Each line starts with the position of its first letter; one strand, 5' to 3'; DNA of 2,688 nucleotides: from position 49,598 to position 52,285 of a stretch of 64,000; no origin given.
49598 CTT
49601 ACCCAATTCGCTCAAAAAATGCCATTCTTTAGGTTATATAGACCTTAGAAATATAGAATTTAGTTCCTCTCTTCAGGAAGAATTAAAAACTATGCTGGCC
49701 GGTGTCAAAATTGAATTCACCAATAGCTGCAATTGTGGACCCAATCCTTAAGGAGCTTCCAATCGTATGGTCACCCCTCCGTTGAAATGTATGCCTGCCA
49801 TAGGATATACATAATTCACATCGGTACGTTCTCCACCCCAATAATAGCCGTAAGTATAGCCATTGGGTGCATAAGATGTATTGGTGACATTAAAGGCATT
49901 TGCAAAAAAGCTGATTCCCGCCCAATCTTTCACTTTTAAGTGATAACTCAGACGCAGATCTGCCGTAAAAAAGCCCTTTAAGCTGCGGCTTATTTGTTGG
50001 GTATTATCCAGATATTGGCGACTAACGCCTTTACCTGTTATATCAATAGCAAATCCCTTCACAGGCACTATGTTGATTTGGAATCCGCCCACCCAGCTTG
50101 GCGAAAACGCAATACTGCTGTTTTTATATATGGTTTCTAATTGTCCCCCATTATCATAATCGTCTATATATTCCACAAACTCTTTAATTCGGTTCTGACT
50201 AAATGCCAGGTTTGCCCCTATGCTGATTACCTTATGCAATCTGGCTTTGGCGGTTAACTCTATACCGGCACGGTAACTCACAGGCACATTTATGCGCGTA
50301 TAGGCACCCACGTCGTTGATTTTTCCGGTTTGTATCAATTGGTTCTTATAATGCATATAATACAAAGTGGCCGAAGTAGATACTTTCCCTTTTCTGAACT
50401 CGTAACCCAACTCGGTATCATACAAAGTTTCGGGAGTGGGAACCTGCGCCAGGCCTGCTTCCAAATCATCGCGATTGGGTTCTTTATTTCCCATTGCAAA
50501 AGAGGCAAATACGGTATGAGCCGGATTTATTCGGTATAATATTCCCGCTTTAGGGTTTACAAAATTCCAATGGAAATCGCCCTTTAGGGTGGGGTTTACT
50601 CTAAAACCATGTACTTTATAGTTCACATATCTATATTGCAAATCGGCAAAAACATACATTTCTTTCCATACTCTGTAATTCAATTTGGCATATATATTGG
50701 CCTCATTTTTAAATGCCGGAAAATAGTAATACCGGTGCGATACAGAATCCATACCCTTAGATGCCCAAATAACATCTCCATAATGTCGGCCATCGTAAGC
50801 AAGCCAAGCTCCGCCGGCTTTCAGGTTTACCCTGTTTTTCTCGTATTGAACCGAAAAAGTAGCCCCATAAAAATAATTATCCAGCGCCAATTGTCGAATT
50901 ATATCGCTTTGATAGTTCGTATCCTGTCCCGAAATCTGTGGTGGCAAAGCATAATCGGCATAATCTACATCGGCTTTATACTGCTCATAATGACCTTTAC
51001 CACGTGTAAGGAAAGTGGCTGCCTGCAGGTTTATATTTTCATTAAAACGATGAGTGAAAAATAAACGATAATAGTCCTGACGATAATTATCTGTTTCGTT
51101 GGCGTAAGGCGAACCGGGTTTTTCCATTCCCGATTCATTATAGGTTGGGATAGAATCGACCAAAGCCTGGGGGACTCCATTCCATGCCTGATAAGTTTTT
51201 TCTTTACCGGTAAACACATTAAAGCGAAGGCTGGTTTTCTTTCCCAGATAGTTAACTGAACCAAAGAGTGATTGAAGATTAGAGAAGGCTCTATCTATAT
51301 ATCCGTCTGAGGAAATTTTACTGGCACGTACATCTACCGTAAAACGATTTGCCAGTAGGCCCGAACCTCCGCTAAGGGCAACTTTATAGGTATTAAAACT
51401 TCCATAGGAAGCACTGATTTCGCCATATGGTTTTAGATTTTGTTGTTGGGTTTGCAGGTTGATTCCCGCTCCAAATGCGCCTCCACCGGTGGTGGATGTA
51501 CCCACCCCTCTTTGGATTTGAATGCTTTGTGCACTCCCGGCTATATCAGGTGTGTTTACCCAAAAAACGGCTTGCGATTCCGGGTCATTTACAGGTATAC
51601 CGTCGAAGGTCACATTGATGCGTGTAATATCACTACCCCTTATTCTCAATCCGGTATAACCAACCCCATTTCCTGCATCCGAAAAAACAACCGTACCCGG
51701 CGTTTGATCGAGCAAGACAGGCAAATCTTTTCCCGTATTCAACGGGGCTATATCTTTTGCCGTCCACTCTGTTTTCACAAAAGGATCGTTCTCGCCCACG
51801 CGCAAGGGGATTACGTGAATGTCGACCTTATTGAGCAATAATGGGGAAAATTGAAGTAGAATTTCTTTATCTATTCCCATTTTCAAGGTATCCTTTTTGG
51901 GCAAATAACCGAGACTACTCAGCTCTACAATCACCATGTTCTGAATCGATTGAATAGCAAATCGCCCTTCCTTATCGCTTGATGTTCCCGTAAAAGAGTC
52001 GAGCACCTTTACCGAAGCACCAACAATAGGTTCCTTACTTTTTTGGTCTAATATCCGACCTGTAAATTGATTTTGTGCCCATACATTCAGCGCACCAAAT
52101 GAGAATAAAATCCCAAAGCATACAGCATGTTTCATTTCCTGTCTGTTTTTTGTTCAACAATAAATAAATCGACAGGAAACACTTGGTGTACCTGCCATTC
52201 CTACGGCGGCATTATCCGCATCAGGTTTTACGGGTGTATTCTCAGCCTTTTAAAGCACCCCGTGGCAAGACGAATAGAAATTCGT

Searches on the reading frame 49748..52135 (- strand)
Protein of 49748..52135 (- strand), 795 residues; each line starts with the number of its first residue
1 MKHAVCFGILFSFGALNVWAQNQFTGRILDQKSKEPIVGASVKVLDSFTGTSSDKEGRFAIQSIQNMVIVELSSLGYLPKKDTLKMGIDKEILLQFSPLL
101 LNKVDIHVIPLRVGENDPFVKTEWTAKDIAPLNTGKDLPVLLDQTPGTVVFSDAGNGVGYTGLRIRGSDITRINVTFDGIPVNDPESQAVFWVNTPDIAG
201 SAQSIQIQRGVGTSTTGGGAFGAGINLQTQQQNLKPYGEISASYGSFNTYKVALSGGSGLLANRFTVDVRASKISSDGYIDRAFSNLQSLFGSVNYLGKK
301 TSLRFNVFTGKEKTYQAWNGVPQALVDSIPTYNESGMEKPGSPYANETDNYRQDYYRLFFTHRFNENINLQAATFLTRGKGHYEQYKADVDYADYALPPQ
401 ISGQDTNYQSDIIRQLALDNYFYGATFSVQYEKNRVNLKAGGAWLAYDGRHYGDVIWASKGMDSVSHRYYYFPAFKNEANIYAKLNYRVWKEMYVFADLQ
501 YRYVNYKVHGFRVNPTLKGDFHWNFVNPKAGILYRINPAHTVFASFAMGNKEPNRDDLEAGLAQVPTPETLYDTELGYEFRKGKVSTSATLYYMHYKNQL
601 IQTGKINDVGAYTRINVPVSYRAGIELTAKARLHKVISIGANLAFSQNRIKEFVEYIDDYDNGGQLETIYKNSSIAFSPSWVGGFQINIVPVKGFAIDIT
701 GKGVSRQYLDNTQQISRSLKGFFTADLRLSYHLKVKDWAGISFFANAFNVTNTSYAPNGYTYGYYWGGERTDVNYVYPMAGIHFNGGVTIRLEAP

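Call 4: search_protein_families(library=pfam, proteins=[window:49748-52135:-])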
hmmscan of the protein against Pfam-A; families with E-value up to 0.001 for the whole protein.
window:49748-52135:- (795 aa): 4 families
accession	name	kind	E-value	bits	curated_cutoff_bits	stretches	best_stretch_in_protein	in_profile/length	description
PF00593.30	TonB_dep_Rec_b-barrel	-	3e-27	97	27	1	338-750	45-436/436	TonB dependent receptor-like, beta-barrel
PF13715.12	CarbopepD_reg_2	-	1.7e-10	41.2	32.2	1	25-94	2-72/88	CarboxypepD_reg-like domain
PF07715.20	Plug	-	1.6e-08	35.5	23.9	1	125-222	13-105/107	TonB-dependent Receptor Plug Domain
PF13620.12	CarboxypepD_reg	-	2.5e-06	28.2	32.3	1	25-82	3-64/82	Carboxypeptidase regulatory-like domain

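Call 5: search_protein_families(library=ncbifam, proteins=[window:49748-52135:-])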
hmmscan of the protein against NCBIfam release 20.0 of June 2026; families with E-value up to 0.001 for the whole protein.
window:49748-52135:- (795 aa): 3 families
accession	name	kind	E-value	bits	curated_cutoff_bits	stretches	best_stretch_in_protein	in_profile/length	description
TIGR04056.1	OMP_RagA_SusC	subfamily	4e-10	38.7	368.25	1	24-84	3-61/981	SusC/RagA family TonB-linked outer membrane protein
TIGR01779.1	TonB-B12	equivalog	6.5e-05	21.7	599.7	1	136-279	63-202/614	TonB-dependent vitamin B12 receptor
NF038079.1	TonB_sider_MxcH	equivalog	0.0004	18.6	925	1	163-258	175-267/792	TonB-dependent siderophore myxochelin receptor MxcH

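Call 9: find_homologous_proteins(query=window:49748-52135:-)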
Query window:49748-52135:- (795 aa): 8000 proteins with E <= 0.001 among 8000 candidates; the best 120 are listed.
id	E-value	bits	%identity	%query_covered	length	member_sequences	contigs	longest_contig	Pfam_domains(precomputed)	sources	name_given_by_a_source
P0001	0.0e+0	1825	99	100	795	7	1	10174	PF13715.13,PF07715.21,PF13620.13,PF00593.31,PF14905.13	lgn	-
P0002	0.0e+0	1289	70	98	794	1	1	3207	PF13715.13,PF07715.21,PF00593.31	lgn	-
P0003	0.0e+0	1177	65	100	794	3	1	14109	PF13715.13,PF07715.21,PF00593.31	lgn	-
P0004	0.0e+0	1160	64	100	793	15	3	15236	PF13715.13,PF07715.21,PF13620.13,PF00593.31,PF14905.13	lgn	-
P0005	0.0e+0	1031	60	97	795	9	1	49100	PF13715.13,PF07715.21,PF13620.13,PF00593.31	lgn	-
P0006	0.0e+0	1027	59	100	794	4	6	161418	PF13715.13,PF07715.21,PF13620.13,PF00593.31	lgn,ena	-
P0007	1.1e-269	915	53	100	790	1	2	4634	PF13715.13,PF07715.21,PF13620.13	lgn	-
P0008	5.6e-269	913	53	100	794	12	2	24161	PF13715.13,PF07715.21,PF13620.13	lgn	-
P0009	7.8e-266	903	53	100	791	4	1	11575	PF13715.13,PF07715.21,PF13620.13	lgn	-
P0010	1.1e-263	895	52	100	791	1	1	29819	PF13715.13,PF07715.21,PF13620.13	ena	-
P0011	6.8e-263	893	51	100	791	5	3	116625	PF13715.13,PF07715.21,PF13620.13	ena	-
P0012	1.5e-262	892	51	99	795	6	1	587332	PF13715.13,PF07715.21,PF13620.13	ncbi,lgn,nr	ncbi:MAG: TonB-dependent receptor [Flavobacteriales bacterium]|nr:TonB-dependent receptor [Flavobact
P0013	4.1e-262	890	52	99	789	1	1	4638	PF13715.13,PF07715.21,PF13620.13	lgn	-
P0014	4.6e-260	883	51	97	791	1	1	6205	PF13715.13,PF07715.21,PF13620.13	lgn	-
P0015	1.3e-259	882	51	99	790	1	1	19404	PF13715.13,PF07715.21,PF13620.13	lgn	-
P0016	4.2e-259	880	51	98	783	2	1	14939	PF13715.13,PF07715.21,PF13620.13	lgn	-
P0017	1.1e-258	879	52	98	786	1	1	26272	PF13715.13,PF07715.21,PF13620.13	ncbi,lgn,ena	-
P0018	1.4e-258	879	51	100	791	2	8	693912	PF13715.13,PF07715.21,PF13620.13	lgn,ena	-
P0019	9.8e-257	872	52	100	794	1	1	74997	PF13715.13,PF07715.21,PF13620.13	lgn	-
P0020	2.2e-254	865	50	100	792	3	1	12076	PF13715.13,PF07715.21,PF13620.13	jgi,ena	-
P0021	1.1e-253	862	52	98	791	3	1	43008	PF13715.13,PF07715.21,PF13620.13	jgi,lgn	jgi:iron complex outermembrane receptor protein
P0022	1.5e-250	852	50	99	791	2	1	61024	PF13715.13,PF07715.21,PF13620.13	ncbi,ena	-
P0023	2.4e-244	831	49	99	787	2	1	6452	PF13715.13,PF07715.21,PF13620.13,PF14905.13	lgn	-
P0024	1.5e-242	825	51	98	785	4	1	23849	PF13715.13,PF07715.21,PF13620.13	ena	-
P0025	4.6e-242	824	49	99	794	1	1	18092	PF13715.13,PF07715.21,PF13620.13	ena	-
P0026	1.0e-241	823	52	97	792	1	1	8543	PF13715.13,PF07715.21,PF13620.13,PF14905.13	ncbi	-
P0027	1.4e-241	822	50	98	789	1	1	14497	PF13715.13,PF07715.21,PF13620.13,PF00593.31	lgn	-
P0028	2.5e-241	821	49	98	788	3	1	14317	PF13715.13,PF07715.21,PF17802.8,PF13620.13,PF00593.31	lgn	-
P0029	2.5e-241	821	49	100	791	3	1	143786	PF13715.13,PF07715.21,PF13620.13,PF00593.31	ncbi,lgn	-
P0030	1.4e-240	819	49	99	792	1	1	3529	PF13715.13,PF07715.21,PF13620.13,PF00593.31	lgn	-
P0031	1.4e-240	819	49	99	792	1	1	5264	PF13715.13,PF07715.21,PF13620.13,PF00593.31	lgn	-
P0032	7.9e-240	816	49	99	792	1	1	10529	PF13715.13,PF07715.21,PF13620.13,PF00593.31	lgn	-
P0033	2.0e-239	815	49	99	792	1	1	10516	PF13715.13,PF07715.21,PF13620.13,PF00593.31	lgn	-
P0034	2.2e-239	815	51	99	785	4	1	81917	PF13715.13,PF07715.21,PF13620.13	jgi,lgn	jgi:iron complex outermembrane receptor protein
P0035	2.6e-239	815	49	99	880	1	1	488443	PF13715.13,PF07715.21,PF13620.13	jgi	jgi:iron complex outermembrane receptor protein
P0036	2.6e-239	815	48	99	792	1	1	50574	PF13715.13,PF07715.21,PF13620.13,PF00593.31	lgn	-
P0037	3.3e-239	814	48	99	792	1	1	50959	PF13715.13,PF07715.21,PF13620.13,PF00593.31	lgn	-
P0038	2.7e-238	811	49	97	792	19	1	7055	PF13715.13,PF07715.21,PF13620.13,PF00593.31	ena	-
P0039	4.7e-238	811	50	97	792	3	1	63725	PF13715.13,PF07715.21,PF13620.13,PF00593.31,PF14905.13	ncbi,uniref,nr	ncbi:MAG TPA: TonB-dependent receptor [Chitinophaga sp.]|uniref:TonB-dependent receptor n=1 Tax=Chit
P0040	5.7e-238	810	48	99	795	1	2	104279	PF13715.13,PF07715.21,PF13620.13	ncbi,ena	-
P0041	6.1e-238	810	49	97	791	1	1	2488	PF13715.13,PF07715.21,PF13620.13,PF00593.31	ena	-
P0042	6.9e-238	810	49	99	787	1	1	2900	PF13715.13,PF07715.21,PF13620.13,PF14905.13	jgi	jgi:iron complex outermembrane recepter protein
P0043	8.9e-238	810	49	98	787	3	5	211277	PF13715.13,PF07715.21,PF13620.13,PF00593.31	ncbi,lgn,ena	-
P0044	1.1e-237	809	49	99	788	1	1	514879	PF13715.13,PF07715.21,PF13620.13,PF00593.31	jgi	jgi:iron complex outermembrane receptor protein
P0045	1.5e-237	809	49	98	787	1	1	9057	PF13715.13,PF07715.21,PF13620.13,PF00593.31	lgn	-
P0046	1.0e-236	806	48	98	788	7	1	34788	PF13715.13,PF07715.21,PF13620.13,PF00593.31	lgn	-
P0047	1.1e-236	806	50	99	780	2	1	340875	PF07715.21,PF00593.31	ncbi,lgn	-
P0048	1.6e-236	806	48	99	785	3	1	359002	PF13715.13,PF07715.21,PF13620.13,PF14905.13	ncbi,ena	-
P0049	2.2e-236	805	48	100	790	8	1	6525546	PF13715.13,PF07715.21,PF13620.13,PF00593.31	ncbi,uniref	ncbi:TonB-dependent receptor [Chitinophaga caseinilytica]|uniref:TonB-dependent receptor n=1 Tax=Chi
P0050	2.4e-236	805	49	99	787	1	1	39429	PF13715.13,PF07715.21,PF13620.13,PF00593.31,PF14905.13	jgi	jgi:iron complex outermembrane receptor protein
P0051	2.8e-236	805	49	99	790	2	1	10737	PF13715.13,PF07715.21,PF13620.13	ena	-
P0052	2.8e-236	805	50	97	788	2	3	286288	PF13715.13,PF07715.21,PF13620.13,PF00593.31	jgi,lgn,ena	-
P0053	5.5e-236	804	48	99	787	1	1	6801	PF13715.13,PF07715.21,PF13620.13,PF14905.13,PF09430.17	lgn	-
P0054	9.6e-236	803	49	97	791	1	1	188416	PF13715.13,PF07715.21,PF13620.13,PF00593.31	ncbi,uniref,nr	ncbi:TonB-dependent receptor [Chitinophaga tropicalis]|uniref:TonB-dependent receptor n=1 Tax=Chitin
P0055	1.2e-235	803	49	99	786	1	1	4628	PF13715.13,PF07715.21,PF13620.13,PF00593.31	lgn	-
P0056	1.6e-235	802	48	97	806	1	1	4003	PF13715.13,PF07715.21,PF13620.13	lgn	-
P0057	1.7e-235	802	49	97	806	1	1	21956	PF13715.13,PF07715.21,PF13620.13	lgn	-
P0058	3.0e-235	801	49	98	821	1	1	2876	PF13715.13,PF07715.21,PF13620.13,PF00593.31,PF22904.4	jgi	jgi:iron complex outermembrane receptor protein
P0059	3.9e-235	801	49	99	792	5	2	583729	PF13715.13,PF07715.21,PF13620.13,PF00593.31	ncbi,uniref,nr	ncbi:TonB-dependent receptor [Chitinophaga japonensis]|uniref:Iron complex outermembrane receptor pr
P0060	4.7e-235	801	50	100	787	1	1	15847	PF13715.13,PF07715.21,PF13620.13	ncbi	-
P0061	6.7e-235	800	49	100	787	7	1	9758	PF13715.13,PF07715.21,PF13620.13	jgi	jgi:iron complex outermembrane receptor protein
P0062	7.4e-235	800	48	99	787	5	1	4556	PF13715.13,PF07715.21,PF13620.13,PF14905.13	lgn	-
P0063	8.1e-235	800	50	97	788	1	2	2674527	PF13715.13,PF07715.21,PF13620.13,PF00593.31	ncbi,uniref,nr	ncbi:TonB-dependent receptor [Chitinophaga oryziterrae]|uniref:TonB-dependent receptor n=1 Tax=Chiti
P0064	8.3e-235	800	48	99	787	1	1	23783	PF13715.13,PF07715.21,PF13620.13,PF00593.31,PF14905.13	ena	-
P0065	8.6e-235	800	50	96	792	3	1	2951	PF13715.13,PF07715.21,PF13620.13,PF14905.13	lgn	-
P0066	1.3e-234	799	51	96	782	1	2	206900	PF07715.21,PF14905.13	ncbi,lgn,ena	-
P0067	1.4e-234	799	49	99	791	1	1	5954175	PF13715.13,PF07715.21,PF13620.13,PF00593.31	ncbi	-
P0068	1.7e-234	799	48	99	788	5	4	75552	PF13715.13,PF07715.21,PF13620.13,PF00593.31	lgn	-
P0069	2.0e-234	799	50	97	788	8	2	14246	PF13715.13,PF07715.21,PF13620.13,PF00593.31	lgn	-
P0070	2.3e-234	798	49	100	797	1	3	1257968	PF13715.13,PF07715.21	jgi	jgi:iron complex outermembrane recepter protein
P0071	2.3e-234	798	49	100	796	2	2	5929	PF07715.21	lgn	-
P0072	2.7e-234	798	49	97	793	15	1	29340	PF13715.13,PF07715.21,PF13620.13,PF00593.31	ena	-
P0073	3.0e-234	798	49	97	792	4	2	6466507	PF13715.13,PF07715.21,PF14905.13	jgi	jgi:iron complex outermembrane receptor protein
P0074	4.0e-234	798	48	99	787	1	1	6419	PF13715.13,PF07715.21,PF13620.13,PF00593.31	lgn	-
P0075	4.4e-234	798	49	97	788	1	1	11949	PF13715.13,PF07715.21,PF13620.13,PF00593.31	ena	-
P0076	4.6e-234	797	49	97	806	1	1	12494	PF13715.13,PF07715.21,PF13620.13,PF17210.10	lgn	-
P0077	4.9e-234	797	49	97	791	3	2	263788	PF13715.13,PF07715.21,PF13620.13,PF00593.31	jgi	jgi:iron complex outermembrane recepter protein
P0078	5.0e-234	797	48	100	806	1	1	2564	PF13715.13,PF07715.21,PF13620.13,PF17210.10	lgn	-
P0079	6.2e-234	797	49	99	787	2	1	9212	PF13715.13,PF07715.21,PF13620.13,PF00593.31,PF14905.13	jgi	jgi:iron complex outermembrane receptor protein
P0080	7.3e-234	797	53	87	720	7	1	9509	PF07715.21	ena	-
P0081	9.1e-234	796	49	99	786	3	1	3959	PF13715.13,PF07715.21,PF13620.13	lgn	-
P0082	1.0e-233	796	48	99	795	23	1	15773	PF13715.13,PF07715.21,PF13620.13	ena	-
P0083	1.0e-233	796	50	99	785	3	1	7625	PF13715.13,PF07715.21,PF13620.13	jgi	-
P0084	1.1e-233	796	48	97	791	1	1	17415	PF13715.13,PF07715.21,PF13620.13,PF00593.31,PF14905.13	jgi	jgi:iron complex outermembrane receptor protein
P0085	1.4e-233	796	49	97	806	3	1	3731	PF13715.13,PF07715.21,PF13620.13,PF17210.10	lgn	-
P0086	1.4e-233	796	48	100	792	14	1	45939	PF13715.13,PF07715.21,PF13620.13,PF00593.31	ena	-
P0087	1.7e-233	796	49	98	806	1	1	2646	PF13715.13,PF07715.21,PF13620.13,PF17210.10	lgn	-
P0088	1.7e-233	796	49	99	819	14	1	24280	PF13715.13,PF07715.21,PF13620.13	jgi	-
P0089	1.9e-233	795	48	100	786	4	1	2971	PF13715.13,PF07715.21,PF13620.13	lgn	-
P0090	2.5e-233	795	50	97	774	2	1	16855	PF13715.13,PF07715.21,PF13620.13,PF00593.31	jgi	jgi:iron complex outermembrane receptor protein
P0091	3.2e-233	795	50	99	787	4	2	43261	PF13715.13,PF07715.21,PF13620.13,PF22904.4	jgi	jgi:iron complex outermembrane receptor protein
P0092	3.9e-233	794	48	100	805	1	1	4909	PF13715.13,PF07715.21,PF13620.13,PF22904.4,PF17210.10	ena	-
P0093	3.9e-233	794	50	98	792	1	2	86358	PF13715.13,PF07715.21,PF13620.13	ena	-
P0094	4.2e-233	794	49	100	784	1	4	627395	PF13715.13,PF07715.21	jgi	jgi:iron complex outermembrane recepter protein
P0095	6.4e-233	794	48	99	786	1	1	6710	PF13715.13,PF07715.21,PF13620.13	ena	-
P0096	6.5e-233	794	49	99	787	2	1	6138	PF13715.13,PF07715.21,PF13620.13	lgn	-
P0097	7.0e-233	794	47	99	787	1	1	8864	PF13715.13,PF07715.21,PF13620.13,PF14905.13,PF09430.17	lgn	-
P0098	7.5e-233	793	49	97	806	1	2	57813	PF13715.13,PF07715.21,PF13620.13,PF22904.4,PF17210.10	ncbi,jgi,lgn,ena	-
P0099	9.3e-233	793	48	99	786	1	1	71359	PF13715.13,PF07715.21,PF13620.13,PF14905.13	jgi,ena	-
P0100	1.5e-232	792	49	100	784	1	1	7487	PF13715.13,PF07715.21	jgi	jgi:iron complex outermembrane recepter protein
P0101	1.5e-232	792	49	95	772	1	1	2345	PF13715.13,PF07715.21,PF13620.13,PF00593.31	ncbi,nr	ncbi:MAG TPA: TonB-dependent receptor, partial [Chitinophaga sp.]|nr:TonB-dependent receptor [Chitin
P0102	1.9e-232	792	49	99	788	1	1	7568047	PF13715.13,PF07715.21,PF14686.13,PF13620.13,PF14905.13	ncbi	ncbi:MAG: TonB-dependent receptor [Chitinophagaceae bacterium]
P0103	2.2e-232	792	50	97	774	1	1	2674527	PF13715.13,PF07715.21,PF13620.13,PF00593.31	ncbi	ncbi:TonB-dependent receptor [Chitinophaga oryziterrae]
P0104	2.8e-232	792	48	97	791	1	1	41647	PF13715.13,PF07715.21,PF13620.13,PF00593.31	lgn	-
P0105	3.7e-232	791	48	100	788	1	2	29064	PF13715.13,PF07715.21,PF13620.13,PF00593.31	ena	-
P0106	3.7e-232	791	49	99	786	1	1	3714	PF13715.13,PF07715.21,PF13620.13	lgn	-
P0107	3.8e-232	791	49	98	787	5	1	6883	PF13715.13,PF07715.21,PF13620.13,PF00593.31,PF14905.13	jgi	jgi:iron complex outermembrane recepter protein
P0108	4.0e-232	791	53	87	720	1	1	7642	PF07715.21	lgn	-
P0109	4.7e-232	791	48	98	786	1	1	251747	PF13715.13,PF07715.21,PF13620.13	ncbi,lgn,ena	-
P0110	5.6e-232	791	49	100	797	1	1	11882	PF07715.21,PF13620.13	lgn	-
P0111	1.2e-231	789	47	99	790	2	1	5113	PF13715.13,PF07715.21,PF13620.13,PF00593.31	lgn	-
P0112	1.3e-231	789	48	99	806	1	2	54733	PF13715.13,PF07715.21,PF13620.13,PF17210.10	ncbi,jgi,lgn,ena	-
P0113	1.4e-231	789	48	99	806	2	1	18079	PF13715.13,PF07715.21,PF13620.13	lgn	-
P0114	1.4e-231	789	49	99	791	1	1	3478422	PF13715.13,PF07715.21,PF13620.13,PF00593.31,PF14905.13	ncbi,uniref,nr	ncbi:TonB-dependent receptor [Chitinophaga agrisoli]|uniref:TonB-dependent receptor n=1 Tax=Chitinop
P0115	2.0e-231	789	49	99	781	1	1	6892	PF13715.13,PF07715.21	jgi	jgi:iron complex outermembrane receptor protein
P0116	2.1e-231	789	47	100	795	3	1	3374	PF13715.13,PF07715.21,PF13620.13,PF00593.31,PF17210.10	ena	-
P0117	2.2e-231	789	47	98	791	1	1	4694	PF13715.13,PF07715.21,PF13620.13,PF00593.31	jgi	jgi:iron complex outermembrane receptor protein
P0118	2.8e-231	788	48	100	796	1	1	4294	PF07715.21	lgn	-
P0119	3.2e-231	788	48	99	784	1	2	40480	PF07715.21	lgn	-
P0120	3.2e-231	788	53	87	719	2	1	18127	PF07715.21,PF14905.13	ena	-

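Call 10: find_related_loci(query=window:49748-52135:-, collection=genome_contigs, flank=6000)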
Query window:49748-52135:- (795 aa) in genome_contigs; peptide patterns used: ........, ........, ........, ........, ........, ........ (x = any residue, [..] = any of these).
600 stretches matched a pattern (row limit reached: there are more); 478 encode a relative of the query (tblastn E <= 1e-3); the best 80 are kept; 80 distinct loci.
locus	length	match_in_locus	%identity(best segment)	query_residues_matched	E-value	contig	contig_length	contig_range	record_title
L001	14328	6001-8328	50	18-792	0e+0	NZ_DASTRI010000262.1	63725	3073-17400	MAG: Chitinophaga sp. isolate SMAG_U2248 k141_1012517, whole genome shotgun sequence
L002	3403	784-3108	49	18-790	0e+0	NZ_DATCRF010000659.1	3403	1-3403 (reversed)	MAG: Chitinophaga sp. isolate SMAG_U7272 k141_595426, whole genome shotgun sequence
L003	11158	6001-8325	49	1-783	0e+0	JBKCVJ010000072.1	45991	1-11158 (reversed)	MAG: Sphingobacteriales bacterium isolate samp_2047_semibin_487 samp_2047_937579, whole genome shotgun sequence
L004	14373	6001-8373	49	6-792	0e+0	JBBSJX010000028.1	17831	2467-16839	MAG: Chitinophagales bacterium isolate LS4_metabat2.148 LS4_metabat2.148_K_794104_L_17831_cov_12.2154, whole genome shot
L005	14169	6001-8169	50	61-792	0e+0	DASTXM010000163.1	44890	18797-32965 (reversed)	MAG TPA_asm: Hanamia sp. isolate SMAG_U2414 k141_650046, whole genome shotgun sequence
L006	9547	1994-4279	50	20-784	0e+0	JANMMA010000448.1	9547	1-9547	MAG: Sphingobacteriales bacterium isolate OTE_58_metabat_58 OTE_58_k141_5858477, whole genome shotgun sequence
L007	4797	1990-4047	53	105-792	0e+0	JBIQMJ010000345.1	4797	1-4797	MAG: Segetibacter koreensis isolate mag.13h NODE_4955_length_4797, whole genome shotgun sequence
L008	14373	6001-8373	48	7-792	0e+0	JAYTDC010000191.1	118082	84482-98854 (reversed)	MAG: Segetibacter sp. isolate GFS_1656 GFS_1656_190, whole genome shotgun sequence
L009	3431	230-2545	49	20-790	0e+0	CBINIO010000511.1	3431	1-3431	MAG TPA_asm: uncultured Chitinophaga sp. isolate SRR16817032_metabat2_12 genome assembly, contig: ERZ27393366.12454, who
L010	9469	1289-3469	50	60-792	0e+0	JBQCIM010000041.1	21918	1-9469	MAG: Ginsengibacter sp. isolate bin820 k141_535750, whole genome shotgun sequence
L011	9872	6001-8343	49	4-792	0e+0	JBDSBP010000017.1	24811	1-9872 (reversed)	MAG: Chitinophagaceae bacterium isolate cluster1_bin.136 k127_15659447, whole genome shotgun sequence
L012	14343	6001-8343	48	5-792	0e+0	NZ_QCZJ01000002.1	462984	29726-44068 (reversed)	Terrimonas sp. strain NS-102 Scaffold2, whole genome shotgun sequence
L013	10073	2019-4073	53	106-792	0e+0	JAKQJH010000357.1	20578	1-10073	MAG: Bacteroidota bacterium isolate USDV_maxbin.044 k141_1938595, whole genome shotgun sequence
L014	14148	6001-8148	50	67-792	0e+0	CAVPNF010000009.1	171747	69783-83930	MAG: uncultured Chitinophagaceae bacterium isolate MFD10113.bin.1.199 genome assembly, contig: contig_41460, whole genom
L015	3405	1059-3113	53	106-792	0e+0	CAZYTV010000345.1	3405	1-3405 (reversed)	MAG TPA_asm: uncultured Chitinophaga sp. isolate SRP302447_co4_790 genome assembly, contig: NODE_81289_length_3405_cov_4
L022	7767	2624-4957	48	5-790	0e+0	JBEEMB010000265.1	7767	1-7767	MAG: Bacteroidota bacterium isolate columbiariver2_2019_sw_WHONDRS-S19S_0076_B_bin.47 scaffold_2738616, whole genome sho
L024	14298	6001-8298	48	26-792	0e+0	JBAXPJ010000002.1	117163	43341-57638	MAG: Sediminibacterium sp. isolate ELA528 MAG528_2, whole genome shotgun sequence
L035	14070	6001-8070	51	101-792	0e+0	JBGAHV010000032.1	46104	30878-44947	MAG: Ferruginibacter sp. isolate MAG_MBR_H125.10 MBRH125-10_opera_contig_2287, whole genome shotgun sequence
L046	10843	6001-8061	52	106-792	0e+0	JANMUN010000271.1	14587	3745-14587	MAG: Ferruginibacter sp. isolate SOY_1_B_metabat.293 SOY_1_B_k141_5455822, whole genome shotgun sequence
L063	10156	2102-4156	51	106-792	0e+0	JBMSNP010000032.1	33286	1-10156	MAG: Chitinophagaceae bacterium isolate ARD_V7_S5_100percent_par_metabat.90 NODE_593_length_33286_cov_5.254461, whole ge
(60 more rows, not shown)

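Call 20: find_encoding_contigs(protein=P0002, flank=6000, max_places=2)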
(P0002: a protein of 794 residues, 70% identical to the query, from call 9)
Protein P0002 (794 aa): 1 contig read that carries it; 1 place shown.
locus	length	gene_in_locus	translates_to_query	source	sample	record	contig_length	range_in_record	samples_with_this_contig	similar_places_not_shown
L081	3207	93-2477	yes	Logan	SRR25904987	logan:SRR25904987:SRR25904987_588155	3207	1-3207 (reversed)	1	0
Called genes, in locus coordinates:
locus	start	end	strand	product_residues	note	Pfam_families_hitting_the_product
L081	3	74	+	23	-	?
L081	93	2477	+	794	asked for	PF13715:CarbopepD_reg_2, PF07715:Plug, PF00593:TonB_dep_Rec_b-barrel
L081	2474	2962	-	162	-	-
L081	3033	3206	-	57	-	?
